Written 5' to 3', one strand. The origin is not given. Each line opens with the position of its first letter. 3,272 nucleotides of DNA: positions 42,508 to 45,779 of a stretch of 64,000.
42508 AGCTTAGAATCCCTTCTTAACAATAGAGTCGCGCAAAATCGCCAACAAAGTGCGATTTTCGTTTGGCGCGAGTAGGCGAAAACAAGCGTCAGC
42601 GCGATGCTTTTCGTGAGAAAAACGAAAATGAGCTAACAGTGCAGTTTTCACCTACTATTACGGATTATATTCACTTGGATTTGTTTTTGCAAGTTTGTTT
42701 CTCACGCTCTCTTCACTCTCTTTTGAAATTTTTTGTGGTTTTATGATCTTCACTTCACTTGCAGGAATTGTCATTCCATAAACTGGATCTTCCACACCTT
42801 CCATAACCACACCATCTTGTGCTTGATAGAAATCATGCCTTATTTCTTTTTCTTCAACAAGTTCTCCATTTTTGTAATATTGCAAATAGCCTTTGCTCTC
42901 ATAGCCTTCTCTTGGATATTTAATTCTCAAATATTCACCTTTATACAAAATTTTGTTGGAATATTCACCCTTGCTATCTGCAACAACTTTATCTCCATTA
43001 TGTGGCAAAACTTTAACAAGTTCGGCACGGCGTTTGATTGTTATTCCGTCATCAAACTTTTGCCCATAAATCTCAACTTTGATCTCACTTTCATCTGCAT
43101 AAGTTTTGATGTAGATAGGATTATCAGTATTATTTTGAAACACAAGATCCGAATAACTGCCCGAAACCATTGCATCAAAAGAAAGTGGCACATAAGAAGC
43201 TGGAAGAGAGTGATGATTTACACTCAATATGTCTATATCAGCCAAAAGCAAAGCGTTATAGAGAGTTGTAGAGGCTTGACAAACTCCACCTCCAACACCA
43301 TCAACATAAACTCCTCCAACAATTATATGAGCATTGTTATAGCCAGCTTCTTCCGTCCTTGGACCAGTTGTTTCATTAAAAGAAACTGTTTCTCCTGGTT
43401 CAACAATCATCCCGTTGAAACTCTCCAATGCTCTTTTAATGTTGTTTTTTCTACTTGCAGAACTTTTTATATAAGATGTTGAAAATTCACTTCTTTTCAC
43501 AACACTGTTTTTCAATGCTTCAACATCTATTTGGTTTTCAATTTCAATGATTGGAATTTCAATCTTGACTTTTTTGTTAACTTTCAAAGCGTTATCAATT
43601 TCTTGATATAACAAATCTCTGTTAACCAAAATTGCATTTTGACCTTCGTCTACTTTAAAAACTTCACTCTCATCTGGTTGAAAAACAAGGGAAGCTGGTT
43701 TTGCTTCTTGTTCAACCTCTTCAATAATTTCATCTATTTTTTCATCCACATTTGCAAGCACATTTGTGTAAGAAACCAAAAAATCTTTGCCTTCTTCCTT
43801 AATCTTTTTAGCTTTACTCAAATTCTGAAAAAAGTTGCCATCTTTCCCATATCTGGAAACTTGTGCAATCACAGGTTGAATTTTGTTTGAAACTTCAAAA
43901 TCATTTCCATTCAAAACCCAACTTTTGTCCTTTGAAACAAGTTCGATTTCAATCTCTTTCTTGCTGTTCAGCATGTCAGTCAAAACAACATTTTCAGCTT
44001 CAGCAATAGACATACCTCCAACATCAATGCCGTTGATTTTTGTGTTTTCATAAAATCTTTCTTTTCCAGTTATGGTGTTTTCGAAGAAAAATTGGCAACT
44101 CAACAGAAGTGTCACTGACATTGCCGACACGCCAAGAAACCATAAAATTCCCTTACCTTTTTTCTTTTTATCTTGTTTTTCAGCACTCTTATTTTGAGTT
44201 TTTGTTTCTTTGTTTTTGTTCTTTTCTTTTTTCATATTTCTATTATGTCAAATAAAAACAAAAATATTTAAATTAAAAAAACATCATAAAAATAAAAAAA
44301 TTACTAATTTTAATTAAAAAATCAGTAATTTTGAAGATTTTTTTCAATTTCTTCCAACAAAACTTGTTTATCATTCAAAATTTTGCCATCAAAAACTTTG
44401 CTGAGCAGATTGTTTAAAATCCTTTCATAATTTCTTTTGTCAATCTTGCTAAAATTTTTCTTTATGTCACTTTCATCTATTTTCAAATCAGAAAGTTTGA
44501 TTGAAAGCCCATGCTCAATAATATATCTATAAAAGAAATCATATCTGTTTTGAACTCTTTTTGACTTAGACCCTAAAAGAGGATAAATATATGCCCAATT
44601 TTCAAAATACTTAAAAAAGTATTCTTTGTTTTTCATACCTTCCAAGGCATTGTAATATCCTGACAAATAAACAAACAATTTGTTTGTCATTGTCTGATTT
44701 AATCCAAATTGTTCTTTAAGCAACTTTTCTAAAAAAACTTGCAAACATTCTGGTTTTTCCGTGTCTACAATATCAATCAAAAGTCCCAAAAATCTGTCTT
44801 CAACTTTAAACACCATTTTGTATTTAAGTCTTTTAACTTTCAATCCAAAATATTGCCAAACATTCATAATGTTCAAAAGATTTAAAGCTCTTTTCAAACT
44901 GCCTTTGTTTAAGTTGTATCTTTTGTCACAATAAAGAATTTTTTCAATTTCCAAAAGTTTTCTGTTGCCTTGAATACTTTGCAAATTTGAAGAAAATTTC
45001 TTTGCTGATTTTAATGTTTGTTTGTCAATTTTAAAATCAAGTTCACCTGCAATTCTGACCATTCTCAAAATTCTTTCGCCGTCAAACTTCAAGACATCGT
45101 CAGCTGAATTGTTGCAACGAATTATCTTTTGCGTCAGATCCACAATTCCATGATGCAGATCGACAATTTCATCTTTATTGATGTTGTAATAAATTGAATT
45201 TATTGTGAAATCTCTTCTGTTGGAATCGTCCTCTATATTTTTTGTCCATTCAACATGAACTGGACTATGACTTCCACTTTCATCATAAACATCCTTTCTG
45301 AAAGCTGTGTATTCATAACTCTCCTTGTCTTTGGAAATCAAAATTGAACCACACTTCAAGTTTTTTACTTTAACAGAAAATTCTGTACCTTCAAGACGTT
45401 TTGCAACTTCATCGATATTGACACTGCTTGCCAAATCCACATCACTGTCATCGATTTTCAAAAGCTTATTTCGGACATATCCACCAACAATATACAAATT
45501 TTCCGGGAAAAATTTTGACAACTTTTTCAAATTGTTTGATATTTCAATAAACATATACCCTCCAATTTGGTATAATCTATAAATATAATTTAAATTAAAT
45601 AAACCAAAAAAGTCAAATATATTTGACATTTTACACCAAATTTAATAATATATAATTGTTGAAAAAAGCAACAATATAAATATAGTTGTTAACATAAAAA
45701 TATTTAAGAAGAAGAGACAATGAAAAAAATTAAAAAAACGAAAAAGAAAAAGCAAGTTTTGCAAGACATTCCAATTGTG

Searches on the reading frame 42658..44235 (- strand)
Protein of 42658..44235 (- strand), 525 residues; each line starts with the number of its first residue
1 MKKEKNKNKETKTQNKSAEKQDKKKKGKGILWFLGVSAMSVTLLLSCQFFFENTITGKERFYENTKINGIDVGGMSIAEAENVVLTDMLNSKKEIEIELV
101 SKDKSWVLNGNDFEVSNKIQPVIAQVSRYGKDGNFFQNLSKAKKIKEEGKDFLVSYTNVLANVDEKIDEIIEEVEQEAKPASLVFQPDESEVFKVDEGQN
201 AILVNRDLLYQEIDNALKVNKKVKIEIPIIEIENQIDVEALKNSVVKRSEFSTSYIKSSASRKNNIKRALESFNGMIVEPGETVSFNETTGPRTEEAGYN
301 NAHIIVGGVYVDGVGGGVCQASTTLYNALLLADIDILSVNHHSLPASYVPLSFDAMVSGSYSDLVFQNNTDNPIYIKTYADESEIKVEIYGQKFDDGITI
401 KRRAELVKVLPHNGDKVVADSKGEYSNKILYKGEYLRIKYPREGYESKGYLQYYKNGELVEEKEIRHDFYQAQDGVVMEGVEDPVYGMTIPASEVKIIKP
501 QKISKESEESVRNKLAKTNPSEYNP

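Call 70: search_protein_families(library=pfam, proteins=[window:42658-44235:-], max_evalue=0.001)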
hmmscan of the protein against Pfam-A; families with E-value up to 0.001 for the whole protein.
window:42658-44235:- (525 aa): 2 families
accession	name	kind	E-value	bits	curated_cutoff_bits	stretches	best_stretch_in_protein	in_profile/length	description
PF04294.18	VanW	-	1.4e-47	160.9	27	1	262-390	2-130/130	VanW like protein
PF12229.13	PG_binding_4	-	3.7e-08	34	22.1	1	106-222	1-113/117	Putative peptidoglycan binding domain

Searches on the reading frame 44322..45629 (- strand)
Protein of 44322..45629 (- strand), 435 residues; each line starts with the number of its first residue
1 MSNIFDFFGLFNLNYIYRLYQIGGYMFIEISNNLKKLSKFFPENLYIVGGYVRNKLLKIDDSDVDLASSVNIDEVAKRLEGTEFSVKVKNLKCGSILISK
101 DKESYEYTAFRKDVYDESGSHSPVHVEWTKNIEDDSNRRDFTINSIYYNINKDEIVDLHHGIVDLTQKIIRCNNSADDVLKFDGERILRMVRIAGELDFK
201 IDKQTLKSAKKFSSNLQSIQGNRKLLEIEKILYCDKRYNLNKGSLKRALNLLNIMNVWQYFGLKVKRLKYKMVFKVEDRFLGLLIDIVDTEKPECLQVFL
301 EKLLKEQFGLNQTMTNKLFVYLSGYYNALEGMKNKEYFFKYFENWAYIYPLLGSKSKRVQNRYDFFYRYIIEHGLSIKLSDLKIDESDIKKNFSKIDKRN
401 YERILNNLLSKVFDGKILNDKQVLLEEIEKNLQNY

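Call 70: search_protein_families(library=pfam, proteins=[window:44322-45629:-], max_evalue=0.001)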
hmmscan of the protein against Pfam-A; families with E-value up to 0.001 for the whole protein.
window:44322-45629:- (435 aa): 2 families
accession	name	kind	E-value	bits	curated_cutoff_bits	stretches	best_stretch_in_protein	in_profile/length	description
PF01743.26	PolyA_pol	-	3.9e-29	102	23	1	45-171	1-126/126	Poly A polymerase head domain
PF12627.12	PolyA_pol_RNAbd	-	4.3e-05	23.6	22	1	198-236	1-39/64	Probable RNA and SrmB- binding site of polymerase A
